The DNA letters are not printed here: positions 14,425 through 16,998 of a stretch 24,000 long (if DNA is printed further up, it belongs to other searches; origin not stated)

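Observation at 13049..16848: Translationally coupled penicillin-acylase-family lipoprotein and bacterial GH3 enzyme at the head of the phenylacetate operon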

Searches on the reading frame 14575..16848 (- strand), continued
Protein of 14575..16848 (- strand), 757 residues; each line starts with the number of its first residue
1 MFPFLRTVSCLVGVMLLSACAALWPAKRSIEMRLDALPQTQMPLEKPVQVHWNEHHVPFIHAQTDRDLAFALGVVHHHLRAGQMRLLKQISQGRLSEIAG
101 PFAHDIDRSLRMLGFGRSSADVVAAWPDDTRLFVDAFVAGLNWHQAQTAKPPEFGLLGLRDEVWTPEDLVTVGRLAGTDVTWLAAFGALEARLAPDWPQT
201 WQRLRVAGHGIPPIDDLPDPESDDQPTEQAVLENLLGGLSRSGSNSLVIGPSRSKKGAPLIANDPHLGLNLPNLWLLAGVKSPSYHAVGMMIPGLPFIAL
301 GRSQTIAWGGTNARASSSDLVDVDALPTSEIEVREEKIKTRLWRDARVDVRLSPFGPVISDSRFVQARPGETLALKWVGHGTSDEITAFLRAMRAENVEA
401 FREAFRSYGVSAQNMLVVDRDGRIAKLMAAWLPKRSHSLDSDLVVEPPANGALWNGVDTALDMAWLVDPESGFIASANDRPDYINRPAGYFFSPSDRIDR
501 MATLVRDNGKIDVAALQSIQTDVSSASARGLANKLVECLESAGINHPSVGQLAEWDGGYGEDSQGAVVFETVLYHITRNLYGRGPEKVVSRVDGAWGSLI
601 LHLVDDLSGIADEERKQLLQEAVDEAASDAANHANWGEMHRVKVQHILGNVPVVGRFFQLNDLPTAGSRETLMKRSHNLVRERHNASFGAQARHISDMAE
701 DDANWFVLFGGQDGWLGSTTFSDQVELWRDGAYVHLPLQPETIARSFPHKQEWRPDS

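Call 46: find_homologous_proteins(query=window:14575-16848:-, max_evalue=1e-10)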
Query window:14575-16848:- (757 aa): 1380 proteins with E <= 1e-10 among 8000 candidates; the best 120 are listed.
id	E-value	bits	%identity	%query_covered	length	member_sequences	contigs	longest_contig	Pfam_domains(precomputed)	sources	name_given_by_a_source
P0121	0.0e+0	1667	100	96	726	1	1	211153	PF01804.24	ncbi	ncbi:MAG: penicillin acylase family protein [Geminicoccaceae bacterium]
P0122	0.0e+0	1143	66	100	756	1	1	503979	PF01804.24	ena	-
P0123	0.0e+0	1131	65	100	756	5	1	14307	PF01804.24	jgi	jgi:penicillin amidase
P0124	0.0e+0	1113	64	99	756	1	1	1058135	PF01804.24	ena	-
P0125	2.2e-288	977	59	98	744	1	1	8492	PF01804.24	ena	-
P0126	1.1e-286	971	61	97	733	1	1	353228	PF01804.24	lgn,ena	-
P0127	4.1e-286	969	60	97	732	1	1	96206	PF01804.24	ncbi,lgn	-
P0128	8.9e-284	961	59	96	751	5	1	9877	PF01804.24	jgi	-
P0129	1.5e-282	957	59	98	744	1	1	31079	PF01804.24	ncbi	-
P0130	1.9e-279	947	59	98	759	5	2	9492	PF01804.24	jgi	jgi:penicillin amidase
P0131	2.9e-277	940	58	97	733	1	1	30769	PF01804.24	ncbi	-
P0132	1.6e-276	937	58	99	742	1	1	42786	PF01804.24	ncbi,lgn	ncbi:MAG: penicillin acylase family protein [Pseudomonadota bacterium]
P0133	1.6e-276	937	60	98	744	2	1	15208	PF01804.24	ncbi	ncbi:MAG: penicillin acylase family protein [Pseudomonadota bacterium]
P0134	2.1e-274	930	58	95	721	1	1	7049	PF01804.24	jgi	jgi:penicillin amidase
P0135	1.5e-273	927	57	99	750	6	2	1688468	PF01804.24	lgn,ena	-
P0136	4.5e-273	926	59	95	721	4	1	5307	PF01804.24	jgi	jgi:penicillin amidase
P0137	5.8e-270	916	58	97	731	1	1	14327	PF01804.24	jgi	-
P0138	1.6e-265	901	58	97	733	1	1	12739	PF01804.24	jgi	jgi:penicillin G amidase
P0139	1.5e-239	815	52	97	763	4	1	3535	PF01804.24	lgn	-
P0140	1.1e-238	812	52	97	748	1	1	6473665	PF01804.24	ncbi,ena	-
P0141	2.3e-236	805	52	100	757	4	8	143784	PF01804.24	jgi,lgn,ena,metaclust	metaclust:\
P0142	5.8e-233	793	50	99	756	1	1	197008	PF01804.24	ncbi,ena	-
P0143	3.9e-232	791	50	98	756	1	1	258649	PF01804.24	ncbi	ncbi:MAG: penicillin acylase family protein [Rhodospirillales bacterium]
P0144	4.5e-232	790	50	100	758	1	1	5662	PF01804.24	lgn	-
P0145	6.9e-232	790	50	98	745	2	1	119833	PF01804.24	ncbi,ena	-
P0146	1.7e-231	788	51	98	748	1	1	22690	PF01804.24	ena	-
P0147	4.6e-231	787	50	99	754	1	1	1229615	PF01804.24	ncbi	-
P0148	1.3e-229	782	49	95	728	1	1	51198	PF01804.24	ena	-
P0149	2.6e-229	781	52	92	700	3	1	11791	PF01804.24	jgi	jgi:penicillin amidase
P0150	7.0e-229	780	50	97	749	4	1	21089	PF01804.24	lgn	-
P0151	1.9e-228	778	50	99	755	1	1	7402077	PF01804.24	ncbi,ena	-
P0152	5.7e-228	777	46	98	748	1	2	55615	PF01804.24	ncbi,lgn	-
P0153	9.0e-228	776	50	99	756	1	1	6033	PF01804.24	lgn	-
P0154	2.2e-227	775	49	100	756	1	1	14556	PF01804.24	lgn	-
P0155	2.8e-227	774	50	98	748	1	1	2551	PF01804.24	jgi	-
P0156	8.9e-227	773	48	98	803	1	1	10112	PF01804.24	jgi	jgi:penicillin amidase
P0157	2.6e-226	771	49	97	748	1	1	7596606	PF01804.24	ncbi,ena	-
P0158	4.5e-226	771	46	97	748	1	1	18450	PF01804.24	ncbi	-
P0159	6.7e-226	770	50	97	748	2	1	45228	PF01804.24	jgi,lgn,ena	-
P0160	1.6e-225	769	50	97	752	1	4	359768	PF01804.24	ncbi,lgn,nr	ncbi:MAG: penicillin acylase family protein [Alphaproteobacteria bacterium]|nr:penicillin acylase fa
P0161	8.3e-225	766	47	99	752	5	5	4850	PF01804.24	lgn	-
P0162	1.6e-224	765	49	97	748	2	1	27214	PF01804.24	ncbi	ncbi:MAG: penicillin acylase family protein [Pseudomonadota bacterium]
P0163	4.9e-224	764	48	97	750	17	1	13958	PF01804.24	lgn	-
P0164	6.9e-224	763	46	98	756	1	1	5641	PF01804.24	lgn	-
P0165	1.1e-223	763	48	98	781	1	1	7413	PF01804.24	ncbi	-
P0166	1.2e-223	762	47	99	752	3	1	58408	PF01804.24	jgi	-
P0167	1.9e-223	762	48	97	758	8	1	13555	PF01804.24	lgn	-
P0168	9.6e-223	760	49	95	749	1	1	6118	PF01804.24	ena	-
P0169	1.3e-222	759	47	99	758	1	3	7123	PF01804.24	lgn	-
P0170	1.9e-222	759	48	97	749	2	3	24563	PF01804.24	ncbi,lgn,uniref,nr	ncbi:penicillin acylase family protein [Mycobacterium sp. KBS0706]|uniref:penicillin acylase family 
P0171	4.9e-222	757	49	98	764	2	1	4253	PF01804.24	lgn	-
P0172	5.0e-222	757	46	99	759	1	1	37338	PF01804.24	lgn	-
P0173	5.5e-222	757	49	97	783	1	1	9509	PF01804.24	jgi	jgi:penicillin amidase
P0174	5.6e-222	757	48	97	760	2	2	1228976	PF01804.24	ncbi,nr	ncbi:MAG: penicillin acylase family protein [Alphaproteobacteria bacterium]|nr:penicillin acylase fa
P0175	8.3e-222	756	47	99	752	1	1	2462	PF01804.24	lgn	-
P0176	1.6e-221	755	48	98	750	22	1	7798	PF01804.24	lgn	-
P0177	1.9e-221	755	48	97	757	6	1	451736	PF01804.24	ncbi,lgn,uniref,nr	ncbi:penicillin amidase [Inquilinus ginsengisoli]|uniref:Penicillin amidase n=1 Tax=Inquilinus ginse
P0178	7.6e-221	753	46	97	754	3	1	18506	PF01804.24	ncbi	ncbi:MAG: penicillin acylase family protein [Pseudomonadota bacterium]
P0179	9.9e-221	753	49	98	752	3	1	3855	PF01804.24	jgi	jgi:penicillin amidase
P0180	1.2e-220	753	46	98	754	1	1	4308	PF01804.24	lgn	-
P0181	1.6e-220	752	47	98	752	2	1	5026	PF01804.24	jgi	jgi:penicillin amidase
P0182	2.9e-220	751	48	97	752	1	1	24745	PF01804.24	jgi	jgi:penicillin amidase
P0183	5.2e-220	750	47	98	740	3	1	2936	PF01804.24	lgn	-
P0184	6.5e-220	750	46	99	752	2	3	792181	PF01804.24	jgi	jgi:penicillin amidase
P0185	4.3e-219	747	45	99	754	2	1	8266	PF01804.24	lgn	-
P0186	9.9e-219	746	46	99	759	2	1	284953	PF01804.24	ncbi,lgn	-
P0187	1.6e-218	746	46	97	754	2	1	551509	PF01804.24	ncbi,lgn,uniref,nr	ncbi:penicillin acylase family protein [Fodinicurvata sediminis]|uniref:penicillin acylase family pr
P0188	1.8e-218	745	48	97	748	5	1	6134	PF01804.24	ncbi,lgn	-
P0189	3.4e-218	744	47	97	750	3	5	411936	PF01804.24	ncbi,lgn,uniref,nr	ncbi:penicillin acylase family protein [Inquilinus limosus]|uniref:penicillin acylase family protein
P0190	4.4e-218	744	46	98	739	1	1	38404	PF01804.24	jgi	jgi:penicillin amidase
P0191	1.4e-217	742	46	100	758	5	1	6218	PF01804.24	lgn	-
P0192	2.4e-217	742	48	98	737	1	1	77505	PF01804.24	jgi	jgi:penicillin amidase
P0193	5.4e-217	741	49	97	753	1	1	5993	PF01804.24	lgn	-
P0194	8.8e-217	740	47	99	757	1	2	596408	PF01804.24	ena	-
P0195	2.7e-216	738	47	98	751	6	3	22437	PF01804.24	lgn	-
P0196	2.9e-216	738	47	97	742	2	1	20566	PF01804.24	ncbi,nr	ncbi:MAG: penicillin acylase family protein [Alphaproteobacteria bacterium]|nr:penicillin acylase fa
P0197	1.6e-215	736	46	98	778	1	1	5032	PF01804.24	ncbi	-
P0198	4.9e-215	734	47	98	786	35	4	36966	PF01804.24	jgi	jgi:penicillin amidase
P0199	6.1e-215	734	45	98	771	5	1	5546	PF01804.24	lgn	-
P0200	7.5e-215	733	46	98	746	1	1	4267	PF01804.24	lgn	-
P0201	1.3e-214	733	47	98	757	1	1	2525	PF01804.24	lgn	-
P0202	1.7e-214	732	46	98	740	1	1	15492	PF01804.24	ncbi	-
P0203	2.0e-214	732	45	100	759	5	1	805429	PF01804.24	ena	-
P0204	5.5e-214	731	45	99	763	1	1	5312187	PF01804.24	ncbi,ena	-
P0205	6.7e-214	730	46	100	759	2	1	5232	PF01804.24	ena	-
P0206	7.8e-214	730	47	98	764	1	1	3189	PF01804.24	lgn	-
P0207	9.1e-214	730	45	98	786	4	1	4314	PF01804.24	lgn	-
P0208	2.0e-213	729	48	98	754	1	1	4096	PF01804.24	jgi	jgi:penicillin amidase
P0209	2.8e-213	728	47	98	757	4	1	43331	PF01804.24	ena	-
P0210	5.1e-213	727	46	99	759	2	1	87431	PF01804.24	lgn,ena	-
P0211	6.1e-213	727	47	97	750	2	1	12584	PF01804.24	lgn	-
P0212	1.3e-212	726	48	97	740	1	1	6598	PF01804.24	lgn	-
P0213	3.1e-212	725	48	97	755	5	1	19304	PF01804.24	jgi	-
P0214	3.4e-212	725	47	98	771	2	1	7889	PF01804.24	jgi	jgi:penicillin amidase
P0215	5.1e-212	724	46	99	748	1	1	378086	PF01804.24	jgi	jgi:penicillin amidase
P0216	6.0e-212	724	45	98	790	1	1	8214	PF01804.24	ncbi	ncbi:MAG: penicillin acylase family protein [Pseudomonadota bacterium]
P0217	8.4e-212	723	47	99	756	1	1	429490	PF01804.24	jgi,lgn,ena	-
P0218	2.1e-211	722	47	97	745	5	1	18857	PF01804.24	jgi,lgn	-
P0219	3.0e-211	722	48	97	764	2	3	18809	PF01804.24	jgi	jgi:penicillin amidase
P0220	1.9e-210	719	46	97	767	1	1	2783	PF01804.24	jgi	jgi:penicillin amidase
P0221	3.0e-210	718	45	99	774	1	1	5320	PF01804.24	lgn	-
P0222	3.2e-210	718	46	100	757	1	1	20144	PF01804.24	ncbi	-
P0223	3.2e-210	718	47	98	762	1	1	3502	PF01804.24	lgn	-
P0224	4.4e-210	718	47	99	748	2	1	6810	PF01804.24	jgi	jgi:penicillin amidase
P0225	5.4e-210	717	47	99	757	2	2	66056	PF01804.24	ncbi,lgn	-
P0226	1.0e-209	716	48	97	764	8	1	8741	PF01804.24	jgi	jgi:penicillin G amidase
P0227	1.1e-209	716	45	99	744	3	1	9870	PF01804.24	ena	-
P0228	1.2e-209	716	45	99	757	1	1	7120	PF01804.24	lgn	-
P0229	2.0e-209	715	48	98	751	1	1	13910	PF01804.24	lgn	-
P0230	2.3e-209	715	45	97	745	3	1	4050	PF01804.24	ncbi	-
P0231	4.4e-209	714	48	98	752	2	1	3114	PF01804.24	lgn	-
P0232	5.0e-209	714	47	99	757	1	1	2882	PF01804.24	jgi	jgi:penicillin amidase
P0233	8.6e-209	713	46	100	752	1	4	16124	PF01804.24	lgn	-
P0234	9.7e-209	713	47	97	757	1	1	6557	PF01804.24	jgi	jgi:penicillin G amidase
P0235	1.2e-208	713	47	97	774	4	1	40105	PF01804.24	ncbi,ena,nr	ncbi:MAG: penicillin acylase family protein [Proteobacteria bacterium]|nr:penicillin acylase family 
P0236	1.4e-208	713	47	99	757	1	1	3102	PF01804.24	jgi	-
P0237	2.5e-208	712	47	98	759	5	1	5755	PF01804.24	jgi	jgi:penicillin G amidase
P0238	2.7e-208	712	46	97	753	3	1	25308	PF01804.24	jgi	jgi:penicillin amidase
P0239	4.2e-208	711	48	97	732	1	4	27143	PF01804.24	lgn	-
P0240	4.8e-208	711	46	96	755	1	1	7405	PF01804.24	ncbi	ncbi:MAG: penicillin acylase family protein [Pseudomonadota bacterium]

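Call 48: find_encoding_contigs(protein=P0122, flank=10000, max_places=2)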
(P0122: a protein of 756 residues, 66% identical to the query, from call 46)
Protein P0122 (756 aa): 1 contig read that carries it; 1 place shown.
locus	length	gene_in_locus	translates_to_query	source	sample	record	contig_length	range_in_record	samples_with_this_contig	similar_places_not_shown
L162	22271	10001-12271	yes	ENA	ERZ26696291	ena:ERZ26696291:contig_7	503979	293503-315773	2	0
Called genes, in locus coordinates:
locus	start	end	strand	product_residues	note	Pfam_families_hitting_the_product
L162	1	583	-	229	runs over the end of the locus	PF00005:ABC_tran, PF13304:AAA_21 (faint)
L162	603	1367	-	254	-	PF02463:SMC_N (faint), PF13476:AAA_23 (weak), PF00005:ABC_tran, PF13304:AAA_21 (faint), PF12399:BCA_ABC_TP_C (weak)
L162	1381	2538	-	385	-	PF02653:BPD_transp_2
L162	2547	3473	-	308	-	PF02653:BPD_transp_2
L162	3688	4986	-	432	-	PF13433:Peripla_BP_5, PF13458:Peripla_BP_6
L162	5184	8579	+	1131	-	PF00512:HisKA, PF02518:HATPase_c, PF00072:Response_reg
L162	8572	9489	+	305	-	PF00072:Response_reg, PF00196:GerE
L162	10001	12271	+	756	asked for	PF01804:Penicil_amidase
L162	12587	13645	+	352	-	PF09084:NMT1 (faint)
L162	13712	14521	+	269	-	PF00528:BPD_transp_1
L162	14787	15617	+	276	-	PF00005:ABC_tran, PF13304:AAA_21 (faint)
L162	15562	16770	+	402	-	PF00491:Arginase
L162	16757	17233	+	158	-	-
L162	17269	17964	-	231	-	PF02798:GST_N, PF00043:GST_C, PF14497:GST_C_3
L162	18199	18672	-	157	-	-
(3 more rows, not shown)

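Call 49: find_encoding_contigs(protein=P0124, flank=10000, max_places=2)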
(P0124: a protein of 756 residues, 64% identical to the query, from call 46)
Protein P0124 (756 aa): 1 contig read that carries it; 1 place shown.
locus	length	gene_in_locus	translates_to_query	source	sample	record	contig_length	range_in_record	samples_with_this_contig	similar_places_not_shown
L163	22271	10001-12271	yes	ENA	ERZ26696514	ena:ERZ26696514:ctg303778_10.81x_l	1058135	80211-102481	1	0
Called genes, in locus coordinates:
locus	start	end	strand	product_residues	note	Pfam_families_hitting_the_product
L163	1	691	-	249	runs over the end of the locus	PF00702:Hydrolase, PF13419:HAD_2, PF13242:Hydrolase_like (weak)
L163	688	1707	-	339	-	PF01040:UbiA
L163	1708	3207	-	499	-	-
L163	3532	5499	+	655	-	PF01494:FAD_binding_3, PF07976:Phe_hydrox_dim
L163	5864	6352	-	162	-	-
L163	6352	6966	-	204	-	PF22322:DUF6973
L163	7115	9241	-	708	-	PF01476:LysM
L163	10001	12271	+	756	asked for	PF01804:Penicil_amidase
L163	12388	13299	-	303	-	PF00528:BPD_transp_1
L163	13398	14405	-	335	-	PF12974:Phosphonate-bd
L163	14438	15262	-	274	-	PF00005:ABC_tran, PF13555:AAA_29 (weak), PF13304:AAA_21 (faint)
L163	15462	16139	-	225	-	PF04366:Ysc84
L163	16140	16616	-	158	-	-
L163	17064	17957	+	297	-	PF00165:HTH_AraC (weak), PF12833:HTH_18, PF00165:HTH_AraC (weak)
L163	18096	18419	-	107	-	PF01906:YbjQ_1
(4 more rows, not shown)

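Call 50: find_encoding_contigs(protein=P0123, flank=10000, max_places=2)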
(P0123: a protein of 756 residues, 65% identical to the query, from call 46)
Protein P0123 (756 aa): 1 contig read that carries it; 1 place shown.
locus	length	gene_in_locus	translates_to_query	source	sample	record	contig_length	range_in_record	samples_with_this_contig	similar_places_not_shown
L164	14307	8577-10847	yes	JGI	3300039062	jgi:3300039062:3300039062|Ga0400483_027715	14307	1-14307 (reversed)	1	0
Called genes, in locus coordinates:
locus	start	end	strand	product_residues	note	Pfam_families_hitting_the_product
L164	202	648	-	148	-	-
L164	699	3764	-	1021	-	PF01476:LysM (weak), PF22322:DUF6973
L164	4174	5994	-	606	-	PF16655:PhoD_N, PF09423:PhoD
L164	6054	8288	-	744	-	PF13449:Phytase-like, PF02333:Phytase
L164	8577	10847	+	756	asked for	PF01804:Penicil_amidase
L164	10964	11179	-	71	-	-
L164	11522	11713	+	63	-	-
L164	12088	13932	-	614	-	PF00664:ABC_membrane, PF02463:SMC_N (weak), PF00005:ABC_tran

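Call 52: find_encoding_contigs(protein=P0121, flank=10000, max_places=2)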
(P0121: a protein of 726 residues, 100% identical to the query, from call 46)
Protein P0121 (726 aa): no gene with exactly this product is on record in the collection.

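Call 62: predict_structure(alignment_id=A3)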
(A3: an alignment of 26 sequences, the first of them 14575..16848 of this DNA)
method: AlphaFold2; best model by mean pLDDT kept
length: 757 residues; sequences in the alignment: 26
mean_pLDDT: 87.7   pTM: 0.90
mean pLDDT of the five models: 87.7, 86.7, 86.3, 85.5, 85.3
residues with pLDDT >= 90: 464; 70-90: 212; 50-70: 64; < 50: 17
segments of 3 or more residues with pLDDT < 50: 210-225
pLDDT, mean of each block of 10 residues (from residue 1): 58 56 77 87 95 97 98 96 90 89 89 92 97 98 93 84 95 81 77 88 73 38 49 62 84 98 83 85 98 93 96 81 92 94 90 94 89 93 94 98 93 92 95 78 83 86 94 87 69 75 94 96 93 97 95 96 97 96 83 84 94 97 97 97 85 76 91 88 88 95 95 89 91 95 96 90
secondary structure, 60 per line:
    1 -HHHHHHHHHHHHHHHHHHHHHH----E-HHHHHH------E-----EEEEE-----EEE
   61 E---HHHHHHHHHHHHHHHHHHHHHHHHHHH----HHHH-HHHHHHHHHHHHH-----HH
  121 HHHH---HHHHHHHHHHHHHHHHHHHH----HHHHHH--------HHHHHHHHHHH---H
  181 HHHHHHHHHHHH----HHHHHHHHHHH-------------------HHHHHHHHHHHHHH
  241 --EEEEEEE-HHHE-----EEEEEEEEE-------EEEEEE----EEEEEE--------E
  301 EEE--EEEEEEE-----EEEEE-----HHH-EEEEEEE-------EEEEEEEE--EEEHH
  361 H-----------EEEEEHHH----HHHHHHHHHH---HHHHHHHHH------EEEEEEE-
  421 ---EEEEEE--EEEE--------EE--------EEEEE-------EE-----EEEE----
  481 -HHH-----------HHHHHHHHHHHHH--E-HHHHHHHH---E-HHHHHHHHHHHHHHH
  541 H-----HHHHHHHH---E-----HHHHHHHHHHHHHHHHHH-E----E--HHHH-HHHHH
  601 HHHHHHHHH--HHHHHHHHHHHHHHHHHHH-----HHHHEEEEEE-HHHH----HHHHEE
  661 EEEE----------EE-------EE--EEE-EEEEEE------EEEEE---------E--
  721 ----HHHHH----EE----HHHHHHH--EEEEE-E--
elements in order (helices of 4 or more, strands of 3 or more residues): H2-23 H30-35 E48-52 E58-61 H65-91 H96-99 H101-113 H119-124 H128-147 H152-157 H166-176 H180-192 H197-207 H227-240 E243-249 E260-268 E276-281 E286-291 E300-303 E306-312 E318-322 E332-338 E346-353 E356-358 E373-377 H385-394 H398-406 E413-419 E424-429 E432-435 E454-458 E473-476 H496-508 H513-520 H526-541 H547-554 H564-581 H591-594 H596-609 H612-630 H636-639 E640-645 H647-650 H655-658 E659-664 E688-690 E692-697 E704-708 H725-729 H740-746 E749-753
